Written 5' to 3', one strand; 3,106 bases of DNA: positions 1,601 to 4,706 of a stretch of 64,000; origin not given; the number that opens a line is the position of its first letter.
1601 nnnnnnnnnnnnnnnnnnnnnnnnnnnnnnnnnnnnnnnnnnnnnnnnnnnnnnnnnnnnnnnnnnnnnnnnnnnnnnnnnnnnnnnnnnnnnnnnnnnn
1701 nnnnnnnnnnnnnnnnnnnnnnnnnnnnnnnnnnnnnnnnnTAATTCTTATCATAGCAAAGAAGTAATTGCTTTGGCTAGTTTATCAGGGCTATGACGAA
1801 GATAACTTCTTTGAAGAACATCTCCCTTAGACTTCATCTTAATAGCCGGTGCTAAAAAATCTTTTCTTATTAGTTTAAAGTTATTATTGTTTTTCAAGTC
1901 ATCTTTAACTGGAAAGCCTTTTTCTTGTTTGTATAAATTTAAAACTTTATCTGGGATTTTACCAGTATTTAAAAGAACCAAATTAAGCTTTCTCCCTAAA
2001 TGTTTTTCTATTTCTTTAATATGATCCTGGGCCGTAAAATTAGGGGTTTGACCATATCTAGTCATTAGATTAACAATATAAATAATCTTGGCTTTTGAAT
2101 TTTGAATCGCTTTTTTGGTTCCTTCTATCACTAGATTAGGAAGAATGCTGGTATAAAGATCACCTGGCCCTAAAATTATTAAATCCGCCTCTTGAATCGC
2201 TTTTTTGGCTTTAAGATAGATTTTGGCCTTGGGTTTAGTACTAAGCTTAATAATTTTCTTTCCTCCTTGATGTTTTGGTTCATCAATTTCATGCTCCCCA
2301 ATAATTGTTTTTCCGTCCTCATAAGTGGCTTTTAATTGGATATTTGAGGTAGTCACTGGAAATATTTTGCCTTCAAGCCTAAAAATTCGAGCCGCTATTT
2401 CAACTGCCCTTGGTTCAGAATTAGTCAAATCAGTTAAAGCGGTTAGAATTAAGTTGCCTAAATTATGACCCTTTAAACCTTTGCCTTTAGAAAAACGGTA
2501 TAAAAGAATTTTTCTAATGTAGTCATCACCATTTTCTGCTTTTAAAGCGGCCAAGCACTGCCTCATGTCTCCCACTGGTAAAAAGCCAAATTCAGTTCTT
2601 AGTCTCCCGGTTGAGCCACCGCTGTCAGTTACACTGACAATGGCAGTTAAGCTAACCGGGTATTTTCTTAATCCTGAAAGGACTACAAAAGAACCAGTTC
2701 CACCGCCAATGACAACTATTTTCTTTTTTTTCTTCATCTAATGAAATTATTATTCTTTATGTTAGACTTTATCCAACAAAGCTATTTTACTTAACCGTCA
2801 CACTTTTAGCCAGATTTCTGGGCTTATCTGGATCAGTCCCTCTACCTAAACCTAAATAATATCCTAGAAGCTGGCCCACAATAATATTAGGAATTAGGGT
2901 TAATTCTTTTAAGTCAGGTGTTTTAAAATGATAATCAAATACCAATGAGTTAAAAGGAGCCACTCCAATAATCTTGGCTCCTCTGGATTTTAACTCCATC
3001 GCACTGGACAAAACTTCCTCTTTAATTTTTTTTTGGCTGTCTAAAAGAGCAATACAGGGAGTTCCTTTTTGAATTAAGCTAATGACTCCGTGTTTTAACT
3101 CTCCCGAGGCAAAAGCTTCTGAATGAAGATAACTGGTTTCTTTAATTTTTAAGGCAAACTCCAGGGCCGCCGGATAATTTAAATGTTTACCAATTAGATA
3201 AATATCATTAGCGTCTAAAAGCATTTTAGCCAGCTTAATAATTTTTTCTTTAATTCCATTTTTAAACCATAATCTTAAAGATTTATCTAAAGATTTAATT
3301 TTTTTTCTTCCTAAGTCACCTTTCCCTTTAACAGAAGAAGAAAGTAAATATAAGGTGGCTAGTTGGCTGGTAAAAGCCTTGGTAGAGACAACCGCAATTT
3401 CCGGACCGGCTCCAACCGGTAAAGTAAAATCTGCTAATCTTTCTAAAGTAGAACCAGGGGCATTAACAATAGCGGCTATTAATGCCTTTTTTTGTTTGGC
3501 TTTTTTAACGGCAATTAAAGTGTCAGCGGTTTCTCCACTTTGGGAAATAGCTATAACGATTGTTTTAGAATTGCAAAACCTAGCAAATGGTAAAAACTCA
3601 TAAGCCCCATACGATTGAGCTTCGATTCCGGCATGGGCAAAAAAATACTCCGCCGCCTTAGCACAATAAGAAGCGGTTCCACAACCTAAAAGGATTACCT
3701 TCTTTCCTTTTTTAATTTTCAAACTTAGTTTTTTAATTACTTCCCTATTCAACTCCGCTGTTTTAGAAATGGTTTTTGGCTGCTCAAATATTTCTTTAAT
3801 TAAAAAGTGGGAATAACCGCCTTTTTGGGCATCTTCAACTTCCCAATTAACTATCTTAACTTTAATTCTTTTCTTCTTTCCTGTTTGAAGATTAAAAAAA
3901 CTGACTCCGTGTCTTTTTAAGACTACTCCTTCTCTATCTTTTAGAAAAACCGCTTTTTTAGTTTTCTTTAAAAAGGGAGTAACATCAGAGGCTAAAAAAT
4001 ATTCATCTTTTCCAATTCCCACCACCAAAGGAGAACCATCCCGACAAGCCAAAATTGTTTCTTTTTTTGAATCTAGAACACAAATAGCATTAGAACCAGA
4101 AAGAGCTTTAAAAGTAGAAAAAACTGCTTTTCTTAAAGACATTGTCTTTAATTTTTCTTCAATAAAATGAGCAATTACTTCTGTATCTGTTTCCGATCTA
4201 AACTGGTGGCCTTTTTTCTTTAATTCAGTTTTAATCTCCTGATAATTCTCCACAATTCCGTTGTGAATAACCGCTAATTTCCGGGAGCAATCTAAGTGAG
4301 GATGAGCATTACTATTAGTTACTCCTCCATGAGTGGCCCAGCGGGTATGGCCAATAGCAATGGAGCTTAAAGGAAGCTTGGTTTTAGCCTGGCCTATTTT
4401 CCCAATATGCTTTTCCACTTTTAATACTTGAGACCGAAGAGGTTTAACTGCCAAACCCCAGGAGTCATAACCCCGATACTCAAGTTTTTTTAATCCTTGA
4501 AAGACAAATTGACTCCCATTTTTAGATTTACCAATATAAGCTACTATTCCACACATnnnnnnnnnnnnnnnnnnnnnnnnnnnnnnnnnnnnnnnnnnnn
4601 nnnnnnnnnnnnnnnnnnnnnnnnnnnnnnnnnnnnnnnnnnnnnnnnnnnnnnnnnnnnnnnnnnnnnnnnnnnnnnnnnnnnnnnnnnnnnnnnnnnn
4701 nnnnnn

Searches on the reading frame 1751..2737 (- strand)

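Call 10: search_protein_families(library=pfam, proteins=[window:1751-2737:-], max_evalue=0.01)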
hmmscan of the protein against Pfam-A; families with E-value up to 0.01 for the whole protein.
window:1751-2737:- (328 aa): 1 family
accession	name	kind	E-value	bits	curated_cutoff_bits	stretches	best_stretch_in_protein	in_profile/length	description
PF01933.23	CofD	-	1.5e-86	290.6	30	1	7-294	1-289/290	2-phospho-L-lactate transferase CofD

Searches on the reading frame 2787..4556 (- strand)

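Call 10: search_protein_families(library=pfam, proteins=[window:2787-4556:-], max_evalue=0.01)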
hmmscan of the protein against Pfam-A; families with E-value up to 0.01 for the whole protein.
window:2787-4556:- (589 aa): 4 families
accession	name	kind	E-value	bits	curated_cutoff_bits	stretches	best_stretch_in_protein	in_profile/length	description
PF01380.27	SIS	-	1.8e-37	128.5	25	2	281-405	2-128/131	SIS domain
PF13522.11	GATase_6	-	2.9e-20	73.1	27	1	65-190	11-129/130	Glutamine amidotransferase domain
PF13537.11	GATase_7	-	1.7e-17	64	25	1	81-196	10-122/123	Glutamine amidotransferase domain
PF13230.11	GATase_4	-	0.00041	19.8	23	1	64-138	71-143/272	Glutamine amidotransferases class-II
